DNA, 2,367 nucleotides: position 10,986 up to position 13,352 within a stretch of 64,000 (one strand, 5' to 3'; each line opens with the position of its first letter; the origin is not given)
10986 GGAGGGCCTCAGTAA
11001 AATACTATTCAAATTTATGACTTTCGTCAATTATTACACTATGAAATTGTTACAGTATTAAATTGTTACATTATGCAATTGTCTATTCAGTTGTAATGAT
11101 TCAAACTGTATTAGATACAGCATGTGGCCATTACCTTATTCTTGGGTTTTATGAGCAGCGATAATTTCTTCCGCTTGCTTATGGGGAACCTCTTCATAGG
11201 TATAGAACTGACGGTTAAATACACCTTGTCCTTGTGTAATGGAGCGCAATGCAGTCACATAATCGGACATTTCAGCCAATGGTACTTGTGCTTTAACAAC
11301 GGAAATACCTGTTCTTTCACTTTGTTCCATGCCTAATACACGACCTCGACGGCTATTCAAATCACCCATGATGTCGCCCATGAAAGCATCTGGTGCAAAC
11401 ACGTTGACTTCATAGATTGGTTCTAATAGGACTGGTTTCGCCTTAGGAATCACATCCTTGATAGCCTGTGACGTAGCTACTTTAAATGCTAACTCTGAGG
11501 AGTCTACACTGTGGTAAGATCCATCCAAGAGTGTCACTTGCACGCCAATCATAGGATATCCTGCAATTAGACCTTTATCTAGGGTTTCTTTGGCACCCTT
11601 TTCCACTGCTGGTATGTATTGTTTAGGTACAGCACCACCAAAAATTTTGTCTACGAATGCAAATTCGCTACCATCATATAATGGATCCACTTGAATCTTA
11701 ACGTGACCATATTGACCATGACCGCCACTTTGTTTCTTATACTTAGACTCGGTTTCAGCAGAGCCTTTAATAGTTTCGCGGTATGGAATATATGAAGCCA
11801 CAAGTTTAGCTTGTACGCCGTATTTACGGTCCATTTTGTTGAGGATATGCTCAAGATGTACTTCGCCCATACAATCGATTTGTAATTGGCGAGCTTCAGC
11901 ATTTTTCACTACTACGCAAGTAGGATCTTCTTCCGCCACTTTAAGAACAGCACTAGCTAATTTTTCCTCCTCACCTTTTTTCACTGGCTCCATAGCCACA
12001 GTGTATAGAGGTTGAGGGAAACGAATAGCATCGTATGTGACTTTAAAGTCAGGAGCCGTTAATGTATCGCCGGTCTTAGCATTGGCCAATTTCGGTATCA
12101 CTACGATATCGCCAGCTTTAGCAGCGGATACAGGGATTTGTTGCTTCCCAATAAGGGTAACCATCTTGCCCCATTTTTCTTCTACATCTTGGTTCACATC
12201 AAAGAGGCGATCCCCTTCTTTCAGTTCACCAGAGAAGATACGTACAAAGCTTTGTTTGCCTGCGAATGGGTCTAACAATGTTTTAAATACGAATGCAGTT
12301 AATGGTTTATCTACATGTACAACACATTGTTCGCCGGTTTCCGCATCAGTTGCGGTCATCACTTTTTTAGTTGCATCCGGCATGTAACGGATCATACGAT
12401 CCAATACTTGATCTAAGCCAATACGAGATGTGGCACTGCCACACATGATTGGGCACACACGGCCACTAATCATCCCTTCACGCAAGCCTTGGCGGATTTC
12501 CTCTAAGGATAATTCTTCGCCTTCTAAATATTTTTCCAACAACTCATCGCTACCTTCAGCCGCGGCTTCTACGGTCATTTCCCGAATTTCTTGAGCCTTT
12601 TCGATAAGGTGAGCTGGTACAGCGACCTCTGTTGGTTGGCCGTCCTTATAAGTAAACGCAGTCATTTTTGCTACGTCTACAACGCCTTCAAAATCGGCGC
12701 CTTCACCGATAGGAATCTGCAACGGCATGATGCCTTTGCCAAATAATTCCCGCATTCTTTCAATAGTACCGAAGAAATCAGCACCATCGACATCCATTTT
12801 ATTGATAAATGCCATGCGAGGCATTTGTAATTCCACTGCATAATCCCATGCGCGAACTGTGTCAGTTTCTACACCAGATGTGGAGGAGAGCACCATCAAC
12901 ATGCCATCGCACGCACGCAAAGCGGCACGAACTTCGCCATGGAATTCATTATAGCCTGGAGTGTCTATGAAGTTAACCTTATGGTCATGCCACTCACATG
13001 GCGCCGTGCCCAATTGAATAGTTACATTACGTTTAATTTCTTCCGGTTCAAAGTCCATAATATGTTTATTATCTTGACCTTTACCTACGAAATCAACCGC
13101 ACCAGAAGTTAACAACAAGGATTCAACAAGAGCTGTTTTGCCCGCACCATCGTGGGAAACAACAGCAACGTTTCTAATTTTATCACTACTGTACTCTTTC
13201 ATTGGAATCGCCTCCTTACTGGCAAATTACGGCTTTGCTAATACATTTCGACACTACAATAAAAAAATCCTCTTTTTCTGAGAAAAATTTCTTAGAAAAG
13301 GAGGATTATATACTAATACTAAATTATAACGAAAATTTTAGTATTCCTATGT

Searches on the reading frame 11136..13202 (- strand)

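Call 58: search_protein_families(library=pfam, proteins=[window:11136-13202:-], max_evalue=0.00001)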
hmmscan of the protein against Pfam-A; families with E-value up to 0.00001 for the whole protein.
window:11136-13202:- (688 aa): 6 families
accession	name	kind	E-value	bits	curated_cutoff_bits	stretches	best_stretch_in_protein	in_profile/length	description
PF03764.24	EFG_IV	-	3.3e-42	143.5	24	1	472-589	3-121/121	Elongation factor G, domain IV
PF00009.33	GTP_EFTU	-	3.3e-41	141.4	26.5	1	8-275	2-187/188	Elongation factor Tu GTP binding domain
PF00679.30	EFG_C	-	3.1e-28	98.1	27.9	1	591-679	1-88/89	Elongation factor G C-terminus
PF14492.12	EFG_III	-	6.3e-20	71.5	27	1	395-467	1-73/75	Elongation Factor G, domain III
PF22042.2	EF-G_D2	-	1.1e-17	64.3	27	1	300-382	1-82/84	Elongation factor G domain 2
PF03144.31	GTP_EFTU_D2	-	1.3e-08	35.6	30.3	1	315-382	1-73/73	Elongation factor Tu domain 2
